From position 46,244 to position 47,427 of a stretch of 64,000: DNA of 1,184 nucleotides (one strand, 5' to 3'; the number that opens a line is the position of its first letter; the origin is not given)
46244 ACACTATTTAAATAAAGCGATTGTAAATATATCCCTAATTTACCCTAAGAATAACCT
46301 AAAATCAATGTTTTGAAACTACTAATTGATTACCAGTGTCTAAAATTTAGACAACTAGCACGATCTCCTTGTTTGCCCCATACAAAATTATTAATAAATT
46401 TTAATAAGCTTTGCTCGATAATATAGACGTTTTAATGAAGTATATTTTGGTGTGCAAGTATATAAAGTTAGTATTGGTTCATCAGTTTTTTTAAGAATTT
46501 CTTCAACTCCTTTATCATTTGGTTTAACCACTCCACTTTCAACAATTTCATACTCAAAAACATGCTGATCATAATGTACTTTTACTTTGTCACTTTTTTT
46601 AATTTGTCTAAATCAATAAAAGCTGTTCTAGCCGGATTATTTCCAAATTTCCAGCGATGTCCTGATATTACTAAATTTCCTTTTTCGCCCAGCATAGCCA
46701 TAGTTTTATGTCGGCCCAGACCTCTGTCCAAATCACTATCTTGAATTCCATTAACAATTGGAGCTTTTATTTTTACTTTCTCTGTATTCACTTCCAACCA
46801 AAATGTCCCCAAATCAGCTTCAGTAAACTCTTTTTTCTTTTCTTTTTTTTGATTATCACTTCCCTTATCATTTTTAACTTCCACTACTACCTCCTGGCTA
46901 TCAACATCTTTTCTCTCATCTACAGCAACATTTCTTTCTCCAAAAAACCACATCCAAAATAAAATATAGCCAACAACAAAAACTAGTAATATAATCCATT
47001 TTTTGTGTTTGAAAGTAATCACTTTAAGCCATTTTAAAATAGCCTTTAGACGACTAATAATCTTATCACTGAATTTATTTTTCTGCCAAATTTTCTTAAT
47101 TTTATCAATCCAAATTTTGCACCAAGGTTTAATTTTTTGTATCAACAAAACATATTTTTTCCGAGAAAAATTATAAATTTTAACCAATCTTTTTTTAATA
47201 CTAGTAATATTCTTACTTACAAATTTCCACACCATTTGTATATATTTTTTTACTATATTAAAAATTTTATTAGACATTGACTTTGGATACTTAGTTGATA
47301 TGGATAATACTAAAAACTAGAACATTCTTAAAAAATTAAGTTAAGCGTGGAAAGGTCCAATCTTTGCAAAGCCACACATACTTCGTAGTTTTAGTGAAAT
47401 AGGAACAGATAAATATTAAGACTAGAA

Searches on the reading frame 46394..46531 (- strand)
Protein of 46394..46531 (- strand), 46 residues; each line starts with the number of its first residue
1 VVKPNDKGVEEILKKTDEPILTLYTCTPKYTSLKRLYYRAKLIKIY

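Call 61: search_protein_families(library=ncbifam, proteins=[window:46394-46531:-], max_evalue=0.01)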
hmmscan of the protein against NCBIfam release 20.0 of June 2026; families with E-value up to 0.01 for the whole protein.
window:46394-46531:- (46 aa): 3 families
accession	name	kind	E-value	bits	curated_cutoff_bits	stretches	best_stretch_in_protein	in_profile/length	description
NF033747.1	class_E_sortase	subfamily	0.00084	19.2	160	1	14-42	177-205/211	class E sortase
TIGR01076.1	sortase_fam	subfamily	0.0024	17.7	39.35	1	2-43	89-128/136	sortase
NF033745.1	class_C_sortase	subfamily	0.0053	16.5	160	1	2-39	182-217/220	class C sortase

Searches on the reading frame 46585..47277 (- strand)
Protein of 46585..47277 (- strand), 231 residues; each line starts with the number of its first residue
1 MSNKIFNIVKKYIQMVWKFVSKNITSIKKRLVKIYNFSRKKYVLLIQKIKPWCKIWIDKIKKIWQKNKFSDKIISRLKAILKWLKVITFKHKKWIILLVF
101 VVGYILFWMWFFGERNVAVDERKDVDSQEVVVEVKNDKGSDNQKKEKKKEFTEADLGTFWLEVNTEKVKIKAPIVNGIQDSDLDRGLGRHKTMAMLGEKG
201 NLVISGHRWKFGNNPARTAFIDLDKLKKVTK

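Call 10: search_protein_families(library=pfam, proteins=[window:46585-47277:-], max_evalue=0.01)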
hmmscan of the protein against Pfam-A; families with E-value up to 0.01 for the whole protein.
window:46585-47277:- (231 aa): 1 family
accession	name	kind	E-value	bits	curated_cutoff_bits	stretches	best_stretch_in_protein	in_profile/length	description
PF04203.18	Sortase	-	2.2e-08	34.3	26.6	1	166-228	4-61/125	Sortase domain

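Call 61: search_protein_families(library=ncbifam, proteins=[window:46585-47277:-], max_evalue=0.01)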
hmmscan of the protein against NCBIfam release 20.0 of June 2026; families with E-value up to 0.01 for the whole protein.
window:46585-47277:- (231 aa): 5 families
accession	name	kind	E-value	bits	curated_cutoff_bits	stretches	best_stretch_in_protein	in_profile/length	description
NF033747.1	class_E_sortase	subfamily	7.3e-14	52.1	160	1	97-228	8-136/211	class E sortase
NF058671.1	sortase_SrtD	exception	1.1e-10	41.5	140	1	97-208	3-112/187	class D sortase, LPxTATN-specific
NF033746.1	class_D_sortase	subfamily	3.9e-07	30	165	1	163-208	13-58/135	class D sortase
TIGR01076.1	sortase_fam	subfamily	1.7e-05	24.6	39.35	1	167-228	7-66/136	sortase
NF033745.1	class_C_sortase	subfamily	1.8e-05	24.6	160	1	128-228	63-159/220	class C sortase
